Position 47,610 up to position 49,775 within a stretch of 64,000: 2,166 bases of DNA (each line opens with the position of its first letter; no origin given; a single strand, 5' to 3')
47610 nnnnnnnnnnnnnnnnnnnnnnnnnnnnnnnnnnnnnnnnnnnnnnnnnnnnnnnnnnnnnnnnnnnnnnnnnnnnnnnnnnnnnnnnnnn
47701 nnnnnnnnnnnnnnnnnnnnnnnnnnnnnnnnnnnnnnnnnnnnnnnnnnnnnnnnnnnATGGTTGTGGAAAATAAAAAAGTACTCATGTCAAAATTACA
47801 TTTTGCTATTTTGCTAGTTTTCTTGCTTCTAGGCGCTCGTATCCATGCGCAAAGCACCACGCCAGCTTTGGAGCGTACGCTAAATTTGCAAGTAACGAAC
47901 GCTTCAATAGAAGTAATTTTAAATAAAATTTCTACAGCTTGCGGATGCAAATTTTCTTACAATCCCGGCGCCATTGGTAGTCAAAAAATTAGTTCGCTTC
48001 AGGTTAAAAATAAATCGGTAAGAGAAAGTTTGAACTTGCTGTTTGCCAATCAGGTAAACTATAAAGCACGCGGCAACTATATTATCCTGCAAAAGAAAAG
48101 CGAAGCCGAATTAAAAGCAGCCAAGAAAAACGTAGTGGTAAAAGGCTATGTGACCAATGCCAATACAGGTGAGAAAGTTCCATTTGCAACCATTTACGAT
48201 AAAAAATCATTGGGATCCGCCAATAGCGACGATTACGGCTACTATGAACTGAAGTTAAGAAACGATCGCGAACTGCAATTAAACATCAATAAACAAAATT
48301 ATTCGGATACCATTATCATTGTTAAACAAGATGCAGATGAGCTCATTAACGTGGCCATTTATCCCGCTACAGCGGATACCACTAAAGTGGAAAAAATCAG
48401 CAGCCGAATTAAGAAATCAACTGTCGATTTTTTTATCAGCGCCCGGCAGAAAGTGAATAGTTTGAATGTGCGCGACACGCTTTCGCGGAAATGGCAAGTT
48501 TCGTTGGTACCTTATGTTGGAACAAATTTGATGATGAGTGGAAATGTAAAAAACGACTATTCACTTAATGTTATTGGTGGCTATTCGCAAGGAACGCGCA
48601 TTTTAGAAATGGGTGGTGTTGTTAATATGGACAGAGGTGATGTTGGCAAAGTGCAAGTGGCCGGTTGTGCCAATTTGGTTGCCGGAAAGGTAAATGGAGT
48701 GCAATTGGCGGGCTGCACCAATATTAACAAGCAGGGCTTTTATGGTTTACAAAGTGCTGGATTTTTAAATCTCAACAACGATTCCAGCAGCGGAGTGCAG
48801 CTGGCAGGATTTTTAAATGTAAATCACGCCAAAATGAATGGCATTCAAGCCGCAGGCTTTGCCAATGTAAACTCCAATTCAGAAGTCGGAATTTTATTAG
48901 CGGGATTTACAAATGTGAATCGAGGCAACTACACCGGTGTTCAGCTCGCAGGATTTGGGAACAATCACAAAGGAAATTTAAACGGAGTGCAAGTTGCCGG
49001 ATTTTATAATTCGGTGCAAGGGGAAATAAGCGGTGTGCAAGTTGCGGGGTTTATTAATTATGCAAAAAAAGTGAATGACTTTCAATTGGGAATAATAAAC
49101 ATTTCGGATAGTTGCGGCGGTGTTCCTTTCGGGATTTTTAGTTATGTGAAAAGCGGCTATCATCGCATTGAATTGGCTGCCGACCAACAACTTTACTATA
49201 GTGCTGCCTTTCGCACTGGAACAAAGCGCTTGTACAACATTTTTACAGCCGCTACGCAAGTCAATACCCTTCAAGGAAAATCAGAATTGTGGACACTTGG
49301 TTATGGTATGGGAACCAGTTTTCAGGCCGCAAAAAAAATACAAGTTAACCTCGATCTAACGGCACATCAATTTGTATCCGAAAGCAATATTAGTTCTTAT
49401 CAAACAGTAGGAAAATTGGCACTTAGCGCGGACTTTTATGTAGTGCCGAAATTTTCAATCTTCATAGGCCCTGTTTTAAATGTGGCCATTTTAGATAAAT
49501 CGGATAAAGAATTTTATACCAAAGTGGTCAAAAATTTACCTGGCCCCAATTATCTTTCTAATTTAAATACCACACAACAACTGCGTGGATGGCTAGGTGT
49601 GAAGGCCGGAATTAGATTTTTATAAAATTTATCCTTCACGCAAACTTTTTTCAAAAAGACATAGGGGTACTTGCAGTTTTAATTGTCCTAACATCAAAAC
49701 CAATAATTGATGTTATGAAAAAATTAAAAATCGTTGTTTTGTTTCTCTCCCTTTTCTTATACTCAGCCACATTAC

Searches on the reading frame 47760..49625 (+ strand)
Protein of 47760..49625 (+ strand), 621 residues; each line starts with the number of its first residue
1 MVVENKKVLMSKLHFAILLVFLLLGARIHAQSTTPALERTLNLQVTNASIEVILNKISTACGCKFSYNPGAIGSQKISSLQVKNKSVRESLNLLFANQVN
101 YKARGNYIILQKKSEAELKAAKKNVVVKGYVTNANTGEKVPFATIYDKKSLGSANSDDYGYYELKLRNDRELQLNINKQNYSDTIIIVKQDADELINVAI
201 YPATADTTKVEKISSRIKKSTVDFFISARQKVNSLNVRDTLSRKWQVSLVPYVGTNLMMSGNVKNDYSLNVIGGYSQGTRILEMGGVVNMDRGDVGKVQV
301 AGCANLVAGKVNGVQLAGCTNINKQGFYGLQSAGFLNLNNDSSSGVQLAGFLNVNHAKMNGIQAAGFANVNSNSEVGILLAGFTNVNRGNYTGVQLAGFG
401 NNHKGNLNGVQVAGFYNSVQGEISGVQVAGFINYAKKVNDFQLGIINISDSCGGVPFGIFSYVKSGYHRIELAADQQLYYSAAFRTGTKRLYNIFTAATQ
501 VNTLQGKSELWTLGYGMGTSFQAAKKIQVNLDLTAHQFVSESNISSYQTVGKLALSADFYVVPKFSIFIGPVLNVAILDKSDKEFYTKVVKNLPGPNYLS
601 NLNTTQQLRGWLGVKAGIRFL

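Call 93: search_protein_families(library=pfam, proteins=[window:47760-49625:+], max_evalue=0.0001)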
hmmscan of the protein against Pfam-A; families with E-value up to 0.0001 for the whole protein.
window:47760-49625:+ (621 aa): 2 families
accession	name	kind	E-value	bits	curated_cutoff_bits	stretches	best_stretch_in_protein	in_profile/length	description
PF13715.12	CarbopepD_reg_2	-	4.1e-08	33.6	32.2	1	127-203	1-77/88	CarboxypepD_reg-like domain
PF07660.19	STN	-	3.7e-06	27.1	28.4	1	64-113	2-52/52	Secretin and TonB N terminus short domain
